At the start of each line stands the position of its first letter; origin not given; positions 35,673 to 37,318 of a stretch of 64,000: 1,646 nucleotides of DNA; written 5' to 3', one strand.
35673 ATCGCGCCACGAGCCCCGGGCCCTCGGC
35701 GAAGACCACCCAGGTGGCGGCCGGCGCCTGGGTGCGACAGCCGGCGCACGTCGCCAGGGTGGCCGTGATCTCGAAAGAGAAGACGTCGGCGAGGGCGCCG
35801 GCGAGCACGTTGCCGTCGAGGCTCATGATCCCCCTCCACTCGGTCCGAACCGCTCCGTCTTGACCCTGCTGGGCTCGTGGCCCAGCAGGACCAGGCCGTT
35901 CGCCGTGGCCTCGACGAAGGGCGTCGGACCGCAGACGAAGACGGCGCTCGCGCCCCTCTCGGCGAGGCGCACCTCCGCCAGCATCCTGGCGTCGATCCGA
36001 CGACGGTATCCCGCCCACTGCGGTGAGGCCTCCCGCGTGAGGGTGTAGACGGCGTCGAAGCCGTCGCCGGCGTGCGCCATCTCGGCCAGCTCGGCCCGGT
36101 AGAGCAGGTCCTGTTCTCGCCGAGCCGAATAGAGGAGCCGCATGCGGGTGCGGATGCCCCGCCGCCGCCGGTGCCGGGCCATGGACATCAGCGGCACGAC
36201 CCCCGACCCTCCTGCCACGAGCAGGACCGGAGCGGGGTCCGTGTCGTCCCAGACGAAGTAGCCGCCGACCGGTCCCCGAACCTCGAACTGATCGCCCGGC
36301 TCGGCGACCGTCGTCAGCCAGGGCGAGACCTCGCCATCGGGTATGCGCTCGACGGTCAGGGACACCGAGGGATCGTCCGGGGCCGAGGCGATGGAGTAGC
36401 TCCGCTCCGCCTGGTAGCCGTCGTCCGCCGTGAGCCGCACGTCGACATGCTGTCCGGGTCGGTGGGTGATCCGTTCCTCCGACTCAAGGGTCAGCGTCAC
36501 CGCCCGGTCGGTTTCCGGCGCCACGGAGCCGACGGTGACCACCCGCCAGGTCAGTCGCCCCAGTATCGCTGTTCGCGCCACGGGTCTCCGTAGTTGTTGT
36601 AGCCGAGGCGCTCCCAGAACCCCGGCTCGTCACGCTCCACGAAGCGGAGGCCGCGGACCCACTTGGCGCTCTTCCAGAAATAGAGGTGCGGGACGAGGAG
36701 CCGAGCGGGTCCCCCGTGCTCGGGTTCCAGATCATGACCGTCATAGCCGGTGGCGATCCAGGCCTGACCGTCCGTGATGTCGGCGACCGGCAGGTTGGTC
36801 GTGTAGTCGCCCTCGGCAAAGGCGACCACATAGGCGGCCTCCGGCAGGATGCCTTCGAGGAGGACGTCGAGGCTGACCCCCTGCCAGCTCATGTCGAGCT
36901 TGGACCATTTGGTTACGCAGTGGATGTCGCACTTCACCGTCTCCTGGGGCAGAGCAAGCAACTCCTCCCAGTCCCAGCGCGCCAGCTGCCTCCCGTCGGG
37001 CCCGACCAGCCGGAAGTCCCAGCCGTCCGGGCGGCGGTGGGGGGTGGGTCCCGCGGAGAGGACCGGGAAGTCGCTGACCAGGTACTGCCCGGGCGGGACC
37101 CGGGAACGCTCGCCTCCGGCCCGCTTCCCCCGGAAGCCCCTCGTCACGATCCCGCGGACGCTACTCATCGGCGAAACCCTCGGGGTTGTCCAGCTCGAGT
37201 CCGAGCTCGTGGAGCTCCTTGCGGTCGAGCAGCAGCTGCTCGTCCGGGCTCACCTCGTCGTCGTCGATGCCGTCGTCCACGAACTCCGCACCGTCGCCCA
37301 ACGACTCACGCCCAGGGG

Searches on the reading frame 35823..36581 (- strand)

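Call 12: search_protein_families(library=pfam, proteins=[window:35823-36581:-], max_evalue=0.001)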
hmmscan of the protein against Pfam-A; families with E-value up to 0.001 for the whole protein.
window:35823-36581:- (252 aa): 3 families
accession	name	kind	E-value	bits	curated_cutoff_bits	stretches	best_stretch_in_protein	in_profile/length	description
PF00175.26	NAD_binding_1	-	1.1e-18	68.3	22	1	121-227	1-108/109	Oxidoreductase NAD-binding domain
PF00970.30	FAD_binding_6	-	5e-10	40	21.1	1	26-107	15-96/99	Oxidoreductase FAD-binding domain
PF08030.17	NAD_binding_6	-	0.00015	22.3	22.2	0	119-161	4-50/156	Ferric reductase NAD binding domain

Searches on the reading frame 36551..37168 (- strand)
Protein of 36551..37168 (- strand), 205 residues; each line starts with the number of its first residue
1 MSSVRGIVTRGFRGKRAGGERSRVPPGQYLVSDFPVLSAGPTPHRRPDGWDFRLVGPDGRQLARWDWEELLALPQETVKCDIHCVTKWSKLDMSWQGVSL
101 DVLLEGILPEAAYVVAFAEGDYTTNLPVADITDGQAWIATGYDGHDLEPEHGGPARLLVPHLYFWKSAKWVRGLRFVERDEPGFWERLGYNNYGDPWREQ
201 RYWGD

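Call 12: search_protein_families(library=pfam, proteins=[window:36551-37168:-], max_evalue=0.001)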
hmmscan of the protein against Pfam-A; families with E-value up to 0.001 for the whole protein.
window:36551-37168:- (205 aa): 1 family
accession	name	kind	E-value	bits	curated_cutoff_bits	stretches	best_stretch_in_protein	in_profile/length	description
PF00174.25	Oxidored_molyb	-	1.9e-33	115.8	24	1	40-185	2-169/169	Oxidoreductase molybdopterin binding domain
